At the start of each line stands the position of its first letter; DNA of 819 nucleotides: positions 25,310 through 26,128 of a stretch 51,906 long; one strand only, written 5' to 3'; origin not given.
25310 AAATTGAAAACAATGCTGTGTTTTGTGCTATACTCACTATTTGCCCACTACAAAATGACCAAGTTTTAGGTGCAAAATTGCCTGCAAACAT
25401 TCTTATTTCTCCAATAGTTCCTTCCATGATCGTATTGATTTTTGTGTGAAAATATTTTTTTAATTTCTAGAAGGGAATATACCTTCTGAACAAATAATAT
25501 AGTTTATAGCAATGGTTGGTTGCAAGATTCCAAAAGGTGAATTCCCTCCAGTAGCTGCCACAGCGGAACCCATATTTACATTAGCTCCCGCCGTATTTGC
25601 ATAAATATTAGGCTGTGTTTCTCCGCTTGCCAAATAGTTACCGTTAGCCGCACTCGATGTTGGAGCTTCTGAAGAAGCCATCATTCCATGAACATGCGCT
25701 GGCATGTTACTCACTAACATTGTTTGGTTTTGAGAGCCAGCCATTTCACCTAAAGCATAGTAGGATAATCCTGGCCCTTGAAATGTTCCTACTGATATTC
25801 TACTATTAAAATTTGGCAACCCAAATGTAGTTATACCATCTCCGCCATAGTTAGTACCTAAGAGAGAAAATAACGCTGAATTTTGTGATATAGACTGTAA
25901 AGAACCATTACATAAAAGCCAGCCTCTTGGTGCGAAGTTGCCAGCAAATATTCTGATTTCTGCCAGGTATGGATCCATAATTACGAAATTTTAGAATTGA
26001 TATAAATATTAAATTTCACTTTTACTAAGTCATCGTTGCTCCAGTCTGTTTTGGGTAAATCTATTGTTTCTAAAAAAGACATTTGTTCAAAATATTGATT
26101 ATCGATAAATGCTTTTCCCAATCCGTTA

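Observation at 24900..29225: Divergent oxygenase / sulfotransferase / tail-collar island: candidate undescribed protein-modification or surface-fibre system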

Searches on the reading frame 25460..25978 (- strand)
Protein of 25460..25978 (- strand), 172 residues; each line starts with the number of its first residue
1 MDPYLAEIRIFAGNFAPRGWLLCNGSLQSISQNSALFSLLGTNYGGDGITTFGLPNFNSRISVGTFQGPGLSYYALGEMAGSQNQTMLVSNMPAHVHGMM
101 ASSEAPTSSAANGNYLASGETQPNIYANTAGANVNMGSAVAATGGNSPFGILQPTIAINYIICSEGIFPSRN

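Call 3: search_protein_families(library=pfam, proteins=[window:25460-25978:-], max_evalue=0.01)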
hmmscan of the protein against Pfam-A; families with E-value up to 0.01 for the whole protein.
window:25460-25978:- (172 aa): 1 family
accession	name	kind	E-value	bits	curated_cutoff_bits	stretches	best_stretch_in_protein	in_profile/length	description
PF07484.17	Collar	-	5.4e-26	90.8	24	1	7-60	2-55/57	Phage Tail Collar Domain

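Call 4: search_protein_families(library=ncbifam, proteins=[window:25460-25978:-], max_evalue=0.01)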
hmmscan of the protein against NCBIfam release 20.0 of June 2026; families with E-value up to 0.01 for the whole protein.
window:25460-25978:- (172 aa): 0 families

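Call 11: search_solved_structures(query=window:25460-25978:-, max_evalue=1, show_alignments=2)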
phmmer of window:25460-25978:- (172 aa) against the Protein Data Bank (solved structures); distinct sequences matched with E-value up to 1: 3.
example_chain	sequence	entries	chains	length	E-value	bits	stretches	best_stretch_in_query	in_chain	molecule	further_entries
9cuy_c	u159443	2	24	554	0.041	17.1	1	11-46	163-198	Short tail fiber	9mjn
1ocy_A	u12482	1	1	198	0.15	15.3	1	9-70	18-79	BACTERIOPHAGE T4 SHORT TAIL FIBRE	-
4pch_A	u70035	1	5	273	0.35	14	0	53-78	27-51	VP1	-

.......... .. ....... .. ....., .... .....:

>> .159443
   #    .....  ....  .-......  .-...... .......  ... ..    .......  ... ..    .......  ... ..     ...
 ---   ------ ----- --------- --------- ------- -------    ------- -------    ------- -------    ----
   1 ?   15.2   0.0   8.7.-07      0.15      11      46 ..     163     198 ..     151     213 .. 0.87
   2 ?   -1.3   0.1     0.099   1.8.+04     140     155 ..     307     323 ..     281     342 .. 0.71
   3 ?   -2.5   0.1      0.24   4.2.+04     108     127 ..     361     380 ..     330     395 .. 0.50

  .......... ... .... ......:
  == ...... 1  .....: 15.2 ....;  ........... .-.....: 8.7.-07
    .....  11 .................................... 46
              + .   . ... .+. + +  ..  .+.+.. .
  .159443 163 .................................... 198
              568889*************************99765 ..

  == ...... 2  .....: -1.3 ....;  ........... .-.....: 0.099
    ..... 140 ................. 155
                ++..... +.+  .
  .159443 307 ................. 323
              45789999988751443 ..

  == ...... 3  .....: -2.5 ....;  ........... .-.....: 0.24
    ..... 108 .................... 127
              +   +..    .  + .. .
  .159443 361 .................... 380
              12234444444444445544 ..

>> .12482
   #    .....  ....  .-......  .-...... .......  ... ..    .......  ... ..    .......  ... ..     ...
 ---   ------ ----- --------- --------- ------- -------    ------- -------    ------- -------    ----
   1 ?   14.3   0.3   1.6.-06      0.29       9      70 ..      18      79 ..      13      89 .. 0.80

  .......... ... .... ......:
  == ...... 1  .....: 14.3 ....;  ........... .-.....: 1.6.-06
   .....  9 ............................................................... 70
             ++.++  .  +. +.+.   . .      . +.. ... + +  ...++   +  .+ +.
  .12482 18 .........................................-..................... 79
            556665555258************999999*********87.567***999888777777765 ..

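Call 13: find_homologous_proteins(query=window:25460-25978:-, max_evalue=0.001)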
Query window:25460-25978:- (172 aa): 7993 proteins with E <= 0.001 among 8000 candidates; the best 120 are listed.
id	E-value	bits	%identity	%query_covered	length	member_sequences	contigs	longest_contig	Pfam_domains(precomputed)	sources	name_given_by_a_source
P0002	1.5e-105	368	99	100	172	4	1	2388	PF07484.18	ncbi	-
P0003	2.0e-75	270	75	100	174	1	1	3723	PF07484.18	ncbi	-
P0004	1.5e-64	235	-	-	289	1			PF07484.18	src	-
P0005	1.4e-57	212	-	-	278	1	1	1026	PF07484.18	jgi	jgi:microcystin-dependent protein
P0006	2.5e-55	205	57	100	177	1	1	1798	PF07484.18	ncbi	-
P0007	2.7e-55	205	60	100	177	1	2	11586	PF07484.18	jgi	jgi:microcystin-dependent protein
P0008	6.5e-55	204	57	100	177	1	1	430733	PF07484.18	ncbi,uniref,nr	ncbi:phage tail protein [Emticicia sp. C21]|uniref:phage tail protein n=1 Tax=Emticicia sp. C21 TaxI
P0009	7.1e-55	203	-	-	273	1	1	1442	PF07484.18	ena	-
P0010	1.2e-54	203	58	100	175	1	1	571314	PF07484.18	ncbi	ncbi:MAG: phage tail protein [Spirosomataceae bacterium]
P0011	4.4e-54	201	57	100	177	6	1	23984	PF07484.18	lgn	-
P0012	1.4e-53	199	57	100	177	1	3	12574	PF07484.18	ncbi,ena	-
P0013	6.6e-53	197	57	100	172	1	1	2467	PF07484.18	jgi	jgi:microcystin-dependent protein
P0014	6.9e-53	197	58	100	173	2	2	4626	PF07484.18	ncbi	-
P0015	8.0e-53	197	57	100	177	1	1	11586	PF07484.18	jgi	jgi:microcystin-dependent protein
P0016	7.6e-52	194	56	100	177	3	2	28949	PF07484.18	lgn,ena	-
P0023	1.1e-49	187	53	100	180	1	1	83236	PF07484.18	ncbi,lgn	-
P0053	9.5e-48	180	53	99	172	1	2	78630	PF07484.18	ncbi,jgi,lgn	jgi:microcystin-dependent protein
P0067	4.5e-47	178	54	99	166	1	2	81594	PF07484.18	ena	-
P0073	6.3e-47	178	53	99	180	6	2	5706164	PF07484.18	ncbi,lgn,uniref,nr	ncbi:tail fiber protein [Acidovorax sp. A79]|uniref:phage tail protein n=1 Tax=unclassified Acidovor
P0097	4.3e-46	175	52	99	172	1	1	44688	PF07484.18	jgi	jgi:microcystin-dependent protein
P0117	1.1e-45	174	55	100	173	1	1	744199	PF07484.18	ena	-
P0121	1.3e-45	173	50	100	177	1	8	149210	PF07484.18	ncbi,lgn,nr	ncbi:MAG: phage tail protein [Haliscomenobacteraceae bacterium CHB4]|nr:hypothetical protein [Sapros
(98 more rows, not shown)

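Call 14: find_encoding_contigs(protein=P0003, flank=10000, max_places=4)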
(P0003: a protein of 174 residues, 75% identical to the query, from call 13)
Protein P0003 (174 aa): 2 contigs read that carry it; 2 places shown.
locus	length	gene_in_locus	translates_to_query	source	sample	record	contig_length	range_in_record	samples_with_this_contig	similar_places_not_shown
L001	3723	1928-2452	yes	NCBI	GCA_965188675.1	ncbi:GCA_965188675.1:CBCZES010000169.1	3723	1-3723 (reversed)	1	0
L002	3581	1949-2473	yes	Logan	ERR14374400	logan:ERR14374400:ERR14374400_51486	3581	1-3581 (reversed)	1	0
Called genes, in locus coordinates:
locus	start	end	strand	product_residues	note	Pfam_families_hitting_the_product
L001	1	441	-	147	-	?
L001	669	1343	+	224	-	PF13640:2OG-FeII_Oxy_3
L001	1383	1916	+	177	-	PF00775:Dioxygenase_C (weak)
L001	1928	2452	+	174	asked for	PF07484:Collar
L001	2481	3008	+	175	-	PF07484:Collar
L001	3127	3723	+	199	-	?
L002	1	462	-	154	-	?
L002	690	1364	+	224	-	PF13640:2OG-FeII_Oxy_3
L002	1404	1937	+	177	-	PF00775:Dioxygenase_C (weak)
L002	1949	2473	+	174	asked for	PF07484:Collar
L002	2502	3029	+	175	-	PF07484:Collar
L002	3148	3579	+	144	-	?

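Call 15: find_encoding_contigs(protein=P0008, flank=10000, max_places=3)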
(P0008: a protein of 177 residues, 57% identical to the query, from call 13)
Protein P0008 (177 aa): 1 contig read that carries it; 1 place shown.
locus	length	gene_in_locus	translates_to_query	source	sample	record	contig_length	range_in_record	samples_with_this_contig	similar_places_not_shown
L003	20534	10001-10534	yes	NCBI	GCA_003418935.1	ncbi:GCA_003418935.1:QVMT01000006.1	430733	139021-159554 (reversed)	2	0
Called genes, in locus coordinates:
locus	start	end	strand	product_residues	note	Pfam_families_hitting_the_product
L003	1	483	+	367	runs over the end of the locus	PF14870:PSII_BNR (faint), PF15902:Sortilin-Vps10 (faint), PF02012:BNR (faint), PF15899:BNR_6 (faint), PF25852:DUF6242_C (weak)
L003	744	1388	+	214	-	PF04264:YceI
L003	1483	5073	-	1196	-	PF01433:Peptidase_M1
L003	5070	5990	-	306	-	PF00005:ABC_tran, PF13304:AAA_21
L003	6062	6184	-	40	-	-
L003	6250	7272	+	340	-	PF06580:His_kinase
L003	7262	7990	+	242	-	PF00072:Response_reg, PF04397:LytTR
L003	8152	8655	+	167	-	-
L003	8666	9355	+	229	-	PF13640:2OG-FeII_Oxy_3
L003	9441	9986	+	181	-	PF00775:Dioxygenase_C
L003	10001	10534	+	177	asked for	PF07484:Collar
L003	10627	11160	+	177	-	PF07484:Collar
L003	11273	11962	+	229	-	PF26696:PTL_trimer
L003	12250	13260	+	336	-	-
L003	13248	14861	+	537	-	-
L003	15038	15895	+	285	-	PF04055:Radical_SAM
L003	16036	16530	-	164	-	-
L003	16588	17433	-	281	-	PF00106:adh_short, PF08659:KR, PF13561:adh_short_C2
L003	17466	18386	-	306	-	PF00128:Alpha-amylase, PF09154:Alpha-amy_C_pro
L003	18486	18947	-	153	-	PF00128:Alpha-amylase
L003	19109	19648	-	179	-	PF05974:DUF892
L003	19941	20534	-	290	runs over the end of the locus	PF00781:DAGK_cat, PF19279:YegS_C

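Call 16: find_encoding_contigs(protein=P0010, flank=10000, max_places=3)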
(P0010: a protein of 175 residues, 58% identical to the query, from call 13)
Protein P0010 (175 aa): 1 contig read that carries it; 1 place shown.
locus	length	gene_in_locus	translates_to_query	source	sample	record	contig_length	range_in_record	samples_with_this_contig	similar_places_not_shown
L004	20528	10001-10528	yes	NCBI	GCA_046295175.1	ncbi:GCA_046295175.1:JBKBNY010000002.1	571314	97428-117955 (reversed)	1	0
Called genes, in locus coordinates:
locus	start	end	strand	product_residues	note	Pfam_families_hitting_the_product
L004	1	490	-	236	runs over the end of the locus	PF01027:Bax1-I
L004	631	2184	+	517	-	PF01833:TIG, PF24681:Kelch_KLHDC2_KLHL20_DRC7, PF24981:Beta-prop_ATRN-LZTR1, PF25210:Kelch_FKB95 (weak), PF13415:Beta-prop_FBX42 (weak), PF01344:Kelch_1 (weak), PF24996:NANM, PF24681:Kelch_KLHDC2_KLHL20_DRC7, +3 more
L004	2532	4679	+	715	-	PF13623:SurA_N_2, PF13624:SurA_N_3, PF00639:Rotamase, PF13145:Rotamase_2 (weak), PF13616:Rotamase_3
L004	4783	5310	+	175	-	PF01583:APS_kinase, PF08433:KTI12 (weak), PF13238:AAA_18 (weak), PF13671:AAA_33 (weak), PF01202:SKI (faint)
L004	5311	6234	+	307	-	PF00551:Formyl_trans_N, PF02911:Formyl_trans_C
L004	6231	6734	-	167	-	-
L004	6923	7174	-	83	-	-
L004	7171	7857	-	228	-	PF05118:Asp_Arg_Hydrox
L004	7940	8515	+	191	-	-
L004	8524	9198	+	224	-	PF13640:2OG-FeII_Oxy_3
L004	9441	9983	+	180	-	PF00775:Dioxygenase_C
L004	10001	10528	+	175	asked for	PF07484:Collar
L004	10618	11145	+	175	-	PF07484:Collar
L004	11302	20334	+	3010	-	PF03160:Calx-beta, PF19408:PKD_6 (faint), PF22352:K319L-like_PKD (faint), PF19081:Ig_7 (faint), PF13895:Ig_2 (faint), PF07679:I-set (faint), PF07686:V-set (faint), PF08329:ChitinaseA_N (faint), +1 more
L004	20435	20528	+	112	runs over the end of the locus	PF04397:LytTR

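Call 20: find_encoding_contigs(protein=P0117, flank=10000, max_places=2)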
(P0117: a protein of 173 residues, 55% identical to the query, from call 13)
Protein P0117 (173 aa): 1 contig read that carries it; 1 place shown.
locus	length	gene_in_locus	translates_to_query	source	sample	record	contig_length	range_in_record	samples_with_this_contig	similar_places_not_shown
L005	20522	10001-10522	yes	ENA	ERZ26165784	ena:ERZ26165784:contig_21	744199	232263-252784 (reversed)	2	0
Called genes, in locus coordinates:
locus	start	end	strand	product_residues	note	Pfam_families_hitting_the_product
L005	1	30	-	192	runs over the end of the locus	PF01351:RNase_HII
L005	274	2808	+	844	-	PF17210:SdrD_B (faint), PF07676:PD40 (weak), PF13620:CarboxypepD_reg, PF13715:CarbopepD_reg_2 (weak), PF00691:OmpA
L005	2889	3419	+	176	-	PF01583:APS_kinase, PF08433:KTI12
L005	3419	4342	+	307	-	PF00551:Formyl_trans_N, PF02911:Formyl_trans_C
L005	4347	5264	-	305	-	PF05721:PhyH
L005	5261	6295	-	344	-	PF13469:Sulfotransfer_3 (weak)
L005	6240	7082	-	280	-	PF05721:PhyH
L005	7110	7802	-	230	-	PF05118:Asp_Arg_Hydrox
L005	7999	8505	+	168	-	-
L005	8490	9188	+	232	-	PF13640:2OG-FeII_Oxy_3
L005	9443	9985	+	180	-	PF00775:Dioxygenase_C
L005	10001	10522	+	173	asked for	PF07484:Collar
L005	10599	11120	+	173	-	PF07484:Collar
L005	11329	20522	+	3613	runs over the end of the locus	PF03160:Calx-beta, PF22073:Cep192_D4 (weak), PF22544:HYDIN_VesB_CFA65-like_Ig, PF19081:Ig_7, PF19406:PKD_5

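Call 21: find_encoding_contigs(protein=P0121, flank=10000, max_places=2)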
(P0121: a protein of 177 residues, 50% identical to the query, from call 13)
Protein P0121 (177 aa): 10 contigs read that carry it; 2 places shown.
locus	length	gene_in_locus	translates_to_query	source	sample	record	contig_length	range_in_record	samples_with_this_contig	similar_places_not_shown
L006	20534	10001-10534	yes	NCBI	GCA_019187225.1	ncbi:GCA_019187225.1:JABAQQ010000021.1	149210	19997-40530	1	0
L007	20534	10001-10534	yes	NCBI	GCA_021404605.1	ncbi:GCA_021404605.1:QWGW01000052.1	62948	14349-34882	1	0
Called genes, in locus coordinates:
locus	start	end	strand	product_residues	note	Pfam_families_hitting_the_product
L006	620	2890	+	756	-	-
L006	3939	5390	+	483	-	PF00044:Gp_dh_N, PF02800:Gp_dh_C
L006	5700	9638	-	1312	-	PF13573:SprB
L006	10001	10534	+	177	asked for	PF07484:Collar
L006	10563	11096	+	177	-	PF07484:Collar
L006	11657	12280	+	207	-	PF12799:LRR_4 (weak)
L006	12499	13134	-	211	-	PF00578:AhpC-TSA, PF08534:Redoxin, PF10417:1-cysPrx_C (weak)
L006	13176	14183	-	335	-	PF10282:Lactonase (faint), PF21783:YNCE (faint), PF16819:DUF5074 (faint)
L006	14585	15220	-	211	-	PF00072:Response_reg, PF00196:GerE, PF08281:Sigma70_r4_2 (weak)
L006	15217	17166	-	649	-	PF13424:TPR_12 (faint), PF07730:HisKA_3 (weak), PF02518:HATPase_c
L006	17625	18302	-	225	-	-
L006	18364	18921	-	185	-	PF00155:Aminotran_1_2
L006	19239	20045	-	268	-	PF11617:Cu-binding_MopE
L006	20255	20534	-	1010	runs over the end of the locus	PF13374:TPR_10 (faint), PF17874:TPR_MalT (faint), PF00515:TPR_1 (faint), PF07719:TPR_2 (faint), PF13424:TPR_12, PF24885:TPR_NPHP3, PF13424:TPR_12, PF12770:CHAT, +1 more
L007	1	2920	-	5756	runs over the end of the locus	PF13229:Beta_helix, PF05048:NosD, PF13229:Beta_helix, PF05048:NosD (weak), PF13229:Beta_helix, PF02494:HYR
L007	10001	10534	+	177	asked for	PF07484:Collar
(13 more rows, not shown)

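Call 22: find_encoding_contigs(protein=P0073, flank=10000, max_places=2)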
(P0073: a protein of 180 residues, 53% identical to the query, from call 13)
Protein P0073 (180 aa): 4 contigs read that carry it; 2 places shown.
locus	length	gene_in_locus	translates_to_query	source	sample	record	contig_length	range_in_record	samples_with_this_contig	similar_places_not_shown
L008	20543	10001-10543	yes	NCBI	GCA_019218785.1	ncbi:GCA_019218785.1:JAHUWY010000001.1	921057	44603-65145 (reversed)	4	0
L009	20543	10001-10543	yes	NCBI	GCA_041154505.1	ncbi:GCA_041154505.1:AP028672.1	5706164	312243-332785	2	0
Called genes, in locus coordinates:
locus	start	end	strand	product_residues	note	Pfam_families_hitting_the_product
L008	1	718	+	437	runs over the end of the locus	PF25917:BSH_RND, PF25885:HH_EMRA, PF25876:HH_MFP_RND (weak), PF25963:Beta-barrel_AAEA (weak)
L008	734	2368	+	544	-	PF07690:MFS_1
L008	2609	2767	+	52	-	-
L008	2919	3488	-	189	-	PF00036:EF-hand_1 (faint), PF13405:EF-hand_6 (faint), PF13499:EF-hand_7 (faint), PF13833:EF-hand_8 (faint)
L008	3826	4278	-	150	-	PF09500:YiiD_C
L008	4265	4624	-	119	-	-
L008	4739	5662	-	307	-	PF00126:HTH_1, PF03466:LysR_substrate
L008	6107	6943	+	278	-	PF01391:Collagen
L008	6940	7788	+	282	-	PF05118:Asp_Arg_Hydrox, PF07883:Cupin_2 (weak)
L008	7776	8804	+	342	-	-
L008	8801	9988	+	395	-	PF13458:Peripla_BP_6 (weak)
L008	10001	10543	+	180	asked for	PF07484:Collar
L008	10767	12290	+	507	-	PF00171:Aldedh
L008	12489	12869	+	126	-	PF07007:LprI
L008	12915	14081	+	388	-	PF02771:Acyl-CoA_dh_N, PF02770:Acyl-CoA_dh_M, PF00441:Acyl-CoA_dh_1, PF22924:ACOX_C_alpha1 (weak), PF08028:Acyl-CoA_dh_2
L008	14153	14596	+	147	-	PF04993:TfoX_N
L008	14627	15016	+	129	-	PF04343:DUF488, PF22751:DUF488-N3a, PF22752:DUF488-N3i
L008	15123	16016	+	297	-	PF03435:Sacchrp_dh_NADP (faint), PF03446:NAD_binding_2, PF03807:F420_oxidored (weak), PF14833:NAD_binding_11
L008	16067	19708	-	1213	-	PF00072:Response_reg, PF13185:GAF_2, PF08447:PAS_3, PF00989:PAS, PF08448:PAS_4, PF13426:PAS_9, PF01590:GAF, PF13185:GAF_2, +5 more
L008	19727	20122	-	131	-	PF00072:Response_reg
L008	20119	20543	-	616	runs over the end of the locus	PF00989:PAS, PF08448:PAS_4, PF13426:PAS_9, PF08447:PAS_3, PF00989:PAS, PF08448:PAS_4, PF13188:PAS_8, PF13426:PAS_9, +8 more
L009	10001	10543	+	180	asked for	PF07484:Collar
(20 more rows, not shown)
